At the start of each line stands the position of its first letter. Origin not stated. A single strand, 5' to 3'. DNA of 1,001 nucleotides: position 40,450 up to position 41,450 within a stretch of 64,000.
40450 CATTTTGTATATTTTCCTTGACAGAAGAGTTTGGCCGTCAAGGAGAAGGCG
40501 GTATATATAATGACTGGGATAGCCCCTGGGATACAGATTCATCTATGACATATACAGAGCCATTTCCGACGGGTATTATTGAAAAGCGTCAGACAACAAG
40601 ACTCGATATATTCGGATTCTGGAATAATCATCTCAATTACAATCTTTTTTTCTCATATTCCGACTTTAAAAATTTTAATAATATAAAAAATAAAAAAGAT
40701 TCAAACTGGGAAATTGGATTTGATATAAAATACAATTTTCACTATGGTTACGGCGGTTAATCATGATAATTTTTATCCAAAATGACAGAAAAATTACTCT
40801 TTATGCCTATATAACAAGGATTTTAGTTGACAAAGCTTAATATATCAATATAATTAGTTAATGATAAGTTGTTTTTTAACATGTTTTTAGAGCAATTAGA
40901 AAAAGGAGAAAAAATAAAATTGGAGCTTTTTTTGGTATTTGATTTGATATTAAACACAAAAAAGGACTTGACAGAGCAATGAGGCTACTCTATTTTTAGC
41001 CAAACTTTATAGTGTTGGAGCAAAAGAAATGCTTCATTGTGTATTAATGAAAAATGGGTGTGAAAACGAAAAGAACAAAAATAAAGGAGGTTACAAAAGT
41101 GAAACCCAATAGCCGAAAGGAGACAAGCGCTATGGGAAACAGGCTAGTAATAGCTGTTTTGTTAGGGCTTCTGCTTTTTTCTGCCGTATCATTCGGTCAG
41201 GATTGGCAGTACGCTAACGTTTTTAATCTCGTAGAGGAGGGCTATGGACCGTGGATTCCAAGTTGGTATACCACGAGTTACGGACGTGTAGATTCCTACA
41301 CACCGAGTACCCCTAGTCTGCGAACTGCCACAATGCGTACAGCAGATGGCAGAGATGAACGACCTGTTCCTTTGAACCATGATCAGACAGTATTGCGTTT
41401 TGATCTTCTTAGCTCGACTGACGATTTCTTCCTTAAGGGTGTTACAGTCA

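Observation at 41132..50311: Cargo A is a 9.2-kb single ORF with no detectable repeats or known domains apart from the CTD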

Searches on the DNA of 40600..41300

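Call 64: search_rna_families(source=window, start=40600, end=41300, threshold=evalue, max_evalue=1)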
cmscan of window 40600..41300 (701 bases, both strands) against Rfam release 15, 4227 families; matches with E-value up to 1: 0.
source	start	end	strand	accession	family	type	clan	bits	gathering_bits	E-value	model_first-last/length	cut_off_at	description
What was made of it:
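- Tried and rejected: Rfam scan of the leader found no match (call 64).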
